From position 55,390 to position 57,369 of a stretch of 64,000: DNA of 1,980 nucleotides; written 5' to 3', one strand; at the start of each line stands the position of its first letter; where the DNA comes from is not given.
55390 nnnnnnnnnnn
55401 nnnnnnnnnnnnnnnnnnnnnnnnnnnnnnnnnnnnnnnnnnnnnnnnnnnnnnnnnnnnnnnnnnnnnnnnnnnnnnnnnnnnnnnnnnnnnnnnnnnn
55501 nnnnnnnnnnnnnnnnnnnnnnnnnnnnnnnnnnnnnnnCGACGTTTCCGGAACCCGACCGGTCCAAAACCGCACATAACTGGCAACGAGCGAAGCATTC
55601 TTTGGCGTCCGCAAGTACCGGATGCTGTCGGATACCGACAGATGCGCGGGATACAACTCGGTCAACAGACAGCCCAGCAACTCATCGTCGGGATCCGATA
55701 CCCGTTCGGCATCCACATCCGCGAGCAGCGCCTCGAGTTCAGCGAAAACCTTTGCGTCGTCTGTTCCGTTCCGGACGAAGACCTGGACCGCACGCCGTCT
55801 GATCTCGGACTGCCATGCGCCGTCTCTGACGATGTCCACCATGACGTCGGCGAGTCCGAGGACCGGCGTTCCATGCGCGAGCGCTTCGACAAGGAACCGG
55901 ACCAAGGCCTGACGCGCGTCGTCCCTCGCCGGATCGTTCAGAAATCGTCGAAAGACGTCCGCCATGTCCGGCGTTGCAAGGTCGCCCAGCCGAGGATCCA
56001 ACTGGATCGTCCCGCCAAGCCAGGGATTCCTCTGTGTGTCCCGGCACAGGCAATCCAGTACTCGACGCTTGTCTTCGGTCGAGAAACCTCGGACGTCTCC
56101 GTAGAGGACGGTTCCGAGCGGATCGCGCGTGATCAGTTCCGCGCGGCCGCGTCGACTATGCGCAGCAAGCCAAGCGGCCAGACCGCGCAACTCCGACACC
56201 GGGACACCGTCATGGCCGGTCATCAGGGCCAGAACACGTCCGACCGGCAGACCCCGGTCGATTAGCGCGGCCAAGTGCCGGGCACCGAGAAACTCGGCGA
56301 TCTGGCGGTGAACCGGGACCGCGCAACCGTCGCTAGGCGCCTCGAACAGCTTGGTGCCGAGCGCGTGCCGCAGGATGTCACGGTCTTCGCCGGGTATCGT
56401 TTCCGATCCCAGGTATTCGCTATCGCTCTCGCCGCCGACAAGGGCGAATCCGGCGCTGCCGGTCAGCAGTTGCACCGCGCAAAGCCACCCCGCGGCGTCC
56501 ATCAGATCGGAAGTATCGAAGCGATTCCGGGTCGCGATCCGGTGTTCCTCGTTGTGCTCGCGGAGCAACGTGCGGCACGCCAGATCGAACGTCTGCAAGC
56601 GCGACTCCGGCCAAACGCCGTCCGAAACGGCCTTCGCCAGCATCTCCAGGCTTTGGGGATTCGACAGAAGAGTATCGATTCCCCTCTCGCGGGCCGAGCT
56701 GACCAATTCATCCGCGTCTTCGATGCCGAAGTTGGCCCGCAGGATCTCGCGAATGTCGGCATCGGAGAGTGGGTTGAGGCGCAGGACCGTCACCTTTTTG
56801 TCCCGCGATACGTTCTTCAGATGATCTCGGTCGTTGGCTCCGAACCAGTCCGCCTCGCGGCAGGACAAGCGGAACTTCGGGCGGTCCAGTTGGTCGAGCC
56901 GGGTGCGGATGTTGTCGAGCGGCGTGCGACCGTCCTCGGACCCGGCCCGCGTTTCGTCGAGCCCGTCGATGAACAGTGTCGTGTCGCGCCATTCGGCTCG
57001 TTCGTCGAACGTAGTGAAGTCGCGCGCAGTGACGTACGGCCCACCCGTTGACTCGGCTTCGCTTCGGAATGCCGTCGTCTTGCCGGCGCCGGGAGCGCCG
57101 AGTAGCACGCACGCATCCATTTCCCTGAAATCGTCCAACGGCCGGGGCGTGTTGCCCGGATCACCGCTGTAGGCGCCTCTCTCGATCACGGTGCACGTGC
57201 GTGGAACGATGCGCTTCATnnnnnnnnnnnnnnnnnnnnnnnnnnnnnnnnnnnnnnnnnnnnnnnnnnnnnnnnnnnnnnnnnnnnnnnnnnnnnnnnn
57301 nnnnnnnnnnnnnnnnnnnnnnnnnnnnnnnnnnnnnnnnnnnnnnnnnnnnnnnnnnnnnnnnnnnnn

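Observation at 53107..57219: NACHT-like protein with the effector at the C-terminus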

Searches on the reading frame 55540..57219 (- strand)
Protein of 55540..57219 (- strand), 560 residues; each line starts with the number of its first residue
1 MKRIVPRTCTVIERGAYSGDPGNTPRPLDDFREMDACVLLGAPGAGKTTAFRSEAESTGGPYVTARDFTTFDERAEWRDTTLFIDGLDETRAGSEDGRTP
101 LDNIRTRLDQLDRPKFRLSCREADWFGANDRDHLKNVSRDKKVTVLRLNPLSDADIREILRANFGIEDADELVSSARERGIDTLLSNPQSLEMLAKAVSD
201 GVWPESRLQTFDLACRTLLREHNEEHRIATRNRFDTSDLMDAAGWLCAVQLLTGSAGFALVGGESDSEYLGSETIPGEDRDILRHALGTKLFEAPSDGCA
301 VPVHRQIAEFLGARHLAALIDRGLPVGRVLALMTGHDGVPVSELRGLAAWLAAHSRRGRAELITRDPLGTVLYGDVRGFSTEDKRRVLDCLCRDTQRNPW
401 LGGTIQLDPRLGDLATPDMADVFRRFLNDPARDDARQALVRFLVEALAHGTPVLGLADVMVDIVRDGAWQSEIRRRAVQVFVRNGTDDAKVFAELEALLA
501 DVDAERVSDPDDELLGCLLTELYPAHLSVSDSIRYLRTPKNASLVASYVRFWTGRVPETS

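Call 38: find_related_loci(query=A2, collection=genome_contigs, flank=6000)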
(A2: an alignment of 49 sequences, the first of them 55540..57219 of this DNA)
Query A2 (560 aa) in genome_contigs; peptide patterns used: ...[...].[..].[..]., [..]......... (x = any residue, [..] = any of these).
600 stretches matched a pattern (row limit reached: there are more); 416 encode a relative of the query (tblastn E <= 1e-3); the best 80 are kept; 80 distinct loci.
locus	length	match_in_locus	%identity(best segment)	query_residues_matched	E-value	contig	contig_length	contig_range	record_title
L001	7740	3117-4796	79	1-560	0e+0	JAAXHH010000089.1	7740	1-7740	MAG: Candidatus Latescibacterota bacterium isolate Plut_88884 unfiltered_Plut_88884_genomic_contig_1063707, whole genome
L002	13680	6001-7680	62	1-560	0e+0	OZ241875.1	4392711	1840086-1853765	MAG: bacterium isolate fde39c58-18aa-4d93-bb40-cd1cf9ece30f genome assembly, chromosome: 1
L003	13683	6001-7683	60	1-560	0e+0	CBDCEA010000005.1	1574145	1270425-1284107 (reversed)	MAG: Alphaproteobacteria bacterium isolate acfa3c97-71bc-419c-b48f-b1c48e78630c genome assembly, contig: contig_5, whole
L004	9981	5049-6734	55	1-560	0e+0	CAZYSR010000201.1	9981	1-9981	MAG TPA_asm: uncultured Gammaproteobacteria bacterium isolate SRP338948_co1_31 genome assembly, contig: k141_111518, who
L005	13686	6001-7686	56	1-560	0e+0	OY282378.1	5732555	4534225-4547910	MAG: uncultured Gammaproteobacteria bacterium genome assembly, chromosome: 1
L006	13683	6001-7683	56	1-560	0e+0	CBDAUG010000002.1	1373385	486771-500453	MAG: Alphaproteobacteria bacterium isolate 85bc8abf-2a0b-40a6-bf12-b11200afe27e genome assembly, contig: contig_2, whole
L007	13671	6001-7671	57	5-560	0e+0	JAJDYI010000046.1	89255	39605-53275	MAG: Alphaproteobacteria bacterium isolate jk18x34bins.19 k141_396945, whole genome shotgun sequence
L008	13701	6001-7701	56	1-560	0e+0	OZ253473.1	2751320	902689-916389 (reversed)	MAG: Nitrospirales bacterium isolate 056054a7-9ecf-4ec6-a908-bfcb47be926a genome assembly, chromosome: 1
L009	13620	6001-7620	58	24-560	0e+0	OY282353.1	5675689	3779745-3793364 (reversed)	MAG: uncultured Gammaproteobacteria bacterium genome assembly, chromosome: 1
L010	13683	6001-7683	56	1-560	0e+0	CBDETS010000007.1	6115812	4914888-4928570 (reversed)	MAG: Paracoccaceae bacterium isolate d64af6e7-52e0-4969-a89a-2429f2ada3a2 genome assembly, contig: contig_6, whole genom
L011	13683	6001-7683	56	4-560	0e+0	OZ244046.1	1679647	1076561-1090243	MAG: Gammaproteobacteria bacterium isolate ff55764a-aadf-4709-b722-887e21b4041b genome assembly, chromosome: 1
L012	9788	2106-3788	55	1-560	0e+0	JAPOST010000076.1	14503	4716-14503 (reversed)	MAG: Rhodospirillaceae bacterium isolate CAR2_bin_5 NODE_1422_length_14503_cov_12.0079, whole genome shotgun sequence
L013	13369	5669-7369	54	1-560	0e+0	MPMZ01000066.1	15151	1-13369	MAG: Nitrospira sp. bin75 NODE_4819_length_15151_cov_11.0874_ID_9637, whole genome shotgun sequence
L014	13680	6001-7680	54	1-560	0e+0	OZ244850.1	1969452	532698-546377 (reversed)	MAG: Gammaproteobacteria bacterium isolate ed37e13b-53fa-493c-b8f4-17445a644a29 genome assembly, chromosome: 1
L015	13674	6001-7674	55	4-560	0e+0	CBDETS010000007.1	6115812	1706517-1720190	MAG: Paracoccaceae bacterium isolate d64af6e7-52e0-4969-a89a-2429f2ada3a2 genome assembly, contig: contig_6, whole genom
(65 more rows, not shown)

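Call 42: predict_structure(alignment_id=A2)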
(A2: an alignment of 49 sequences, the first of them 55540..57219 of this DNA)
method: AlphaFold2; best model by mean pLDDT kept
length: 560 residues; sequences in the alignment: 49
mean_pLDDT: 80.9   pTM: 0.79
mean pLDDT of the five models: 80.9, 80.2, 80.1, 78.6, 77.9
residues with pLDDT >= 90: 164; 70-90: 302; 50-70: 52; < 50: 42
segments of 3 or more residues with pLDDT < 50: 15-22, 88-97, 256-273, 296-298
pLDDT, mean of each block of 10 residues (from residue 1): 80 53 74 88 80 86 79 76 70 47 83 88 62 87 89 90 87 84 85 80 82 86 55 79 87 55 36 59 78 61 84 95 90 82 88 93 92 91 96 90 72 93 95 93 92 90 94 91 85 93 91 86 83 82 78 66
secondary structure, 60 per line:
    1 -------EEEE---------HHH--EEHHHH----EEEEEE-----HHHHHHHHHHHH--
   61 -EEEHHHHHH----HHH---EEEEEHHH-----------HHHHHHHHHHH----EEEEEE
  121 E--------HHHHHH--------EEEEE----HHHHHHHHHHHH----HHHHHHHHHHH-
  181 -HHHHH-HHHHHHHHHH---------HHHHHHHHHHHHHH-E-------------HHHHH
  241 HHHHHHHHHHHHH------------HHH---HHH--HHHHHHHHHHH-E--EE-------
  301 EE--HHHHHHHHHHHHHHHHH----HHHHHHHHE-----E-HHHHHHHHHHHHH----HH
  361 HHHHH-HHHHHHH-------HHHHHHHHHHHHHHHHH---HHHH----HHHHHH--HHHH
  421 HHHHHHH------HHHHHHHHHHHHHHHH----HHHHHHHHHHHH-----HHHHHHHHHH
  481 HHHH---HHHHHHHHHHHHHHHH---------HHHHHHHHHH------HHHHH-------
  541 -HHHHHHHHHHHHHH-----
elements in order: E8-11 H28-31 E36-41 H47-58 E62-64 H65-70 E81-85 H100-110 E115-121 H130-135 E144-148 H153-164 H169-179 H182-186 H188-197 H207-220 H236-253 H277-287 H305-321 H326-333 H342-354 H359-365 H367-373 H381-397 H401-404 H409-414 H417-427 H434-449 H454-465 H471-484 H488-503 H513-522 H529-533 H542-555

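Call 45: fold_search(model_id=the predicted structure, library=pdb)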
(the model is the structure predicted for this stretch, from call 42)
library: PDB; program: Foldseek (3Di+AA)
matches with E <= 10: 1136; with E <= 0.001: 20
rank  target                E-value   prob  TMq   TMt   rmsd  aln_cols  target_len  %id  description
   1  4kxf_F                1.7e-08  1.00  0.38  0.26  14.5       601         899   12  Crystal structure of NLRC4 reveals its autoinhibition mechanism (released 2013-07-24)
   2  4kxf_D                2.5e-08  1.00  0.36  0.24  14.3       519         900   12  Crystal structure of NLRC4 reveals its autoinhibition mechanism (released 2013-07-24)
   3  4kxf_H                3.4e-08  1.00  0.36  0.25  14.2       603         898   12  Crystal structure of NLRC4 reveals its autoinhibition mechanism (released 2013-07-24)
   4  4kxf_K                7.7e-08  1.00  0.38  0.26  14.4       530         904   12  Crystal structure of NLRC4 reveals its autoinhibition mechanism (released 2013-07-24)
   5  4kxf_B                1.0e-07  1.00  0.38  0.26  14.2       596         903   11  Crystal structure of NLRC4 reveals its autoinhibition mechanism (released 2013-07-24)
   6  4kxf_L                1.1e-07  1.00  0.39  0.27  12.4       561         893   10  Crystal structure of NLRC4 reveals its autoinhibition mechanism (released 2013-07-24)
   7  4kxf_N                1.5e-07  1.00  0.39  0.27  13.1       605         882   11  Crystal structure of NLRC4 reveals its autoinhibition mechanism (released 2013-07-24)
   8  8fw2_A                2.2e-07  1.00  0.37  0.25  12.5       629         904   10  Cryo-EM structure of full-length human NLRC4 inflammasome with C11 symmetry (released 2024-01-03)
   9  8fvu_B                3.0e-07  1.00  0.36  0.25  13.8       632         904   11  Cryo-EM structure of human Needle/NAIP/NLRC4 (R288A) (released 2024-01-03)
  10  4kxf_P                4.3e-07  1.00  0.37  0.26  12.7       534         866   12  Crystal structure of NLRC4 reveals its autoinhibition mechanism (released 2013-07-24)
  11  9xrl_2                1.7e-06  1.00  0.33  0.23  12.4       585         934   12  Structure of mouse cytoplasmic lattice (CPL) repeating unit (released 2026-03-18)
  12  9l4j_A                3.8e-06  1.00  0.34  0.24  13.1       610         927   11  Structure of mouse SCMCcore complex contain ZBED3 (released 2025-10-01)
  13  8xi3_A                4.9e-06  1.00  0.36  0.25  12.0       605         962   10  Structure of mouse SCMC-14-3-3gama complex (released 2024-10-02)
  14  6b5b_B                5.1e-06  1.00  0.37  0.26  11.0       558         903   11  Cryo-EM structure of the NAIP5-NLRC4-flagellin inflammasome (released 2017-11-15)
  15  7zgu_A                1.1e-05  1.00  0.33  0.26  11.3       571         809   13  Human NLRP3-deltaPYD hexamer (released 2022-05-18)
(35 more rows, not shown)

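Call 72: search_protein_families(library=ncbifam, proteins=[L001:3117-7229:+], max_evalue=1e-10)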
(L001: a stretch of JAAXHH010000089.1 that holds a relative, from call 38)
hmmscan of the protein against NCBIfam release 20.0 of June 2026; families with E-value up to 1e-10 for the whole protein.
L001:3117-7229:+ (1371 aa): 2 families
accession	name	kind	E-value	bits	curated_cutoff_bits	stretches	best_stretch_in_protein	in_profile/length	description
NF058535.1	antiphage_EruA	equivalog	5.5e-292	972.3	1000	1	23-1367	12-1318/1318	NACHT domain-containing antiphage protein EruA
NF058534.1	antiphage_HyoA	equivalog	2.8e-55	187.6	1200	2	130-789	188-853/1430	NACHT domain-containing antiphage protein HyoA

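Call 85: search_solved_structures(query=A2, max_evalue=1)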
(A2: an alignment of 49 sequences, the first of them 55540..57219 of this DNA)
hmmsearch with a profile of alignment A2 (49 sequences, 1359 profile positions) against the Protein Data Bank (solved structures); distinct sequences matched with E-value up to 1: 3.
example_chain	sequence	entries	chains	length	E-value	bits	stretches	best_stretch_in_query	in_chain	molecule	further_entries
5mlc_9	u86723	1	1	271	0.055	14.2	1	731-810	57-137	Ribosome-recycling factor, chloroplastic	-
8qad_A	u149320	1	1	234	0.055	14.2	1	565-754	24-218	sc-apCC-6-LLIA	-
6eri_Az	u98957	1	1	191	0.18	12.5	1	761-810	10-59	Ribosome-recycling factor, chloroplastic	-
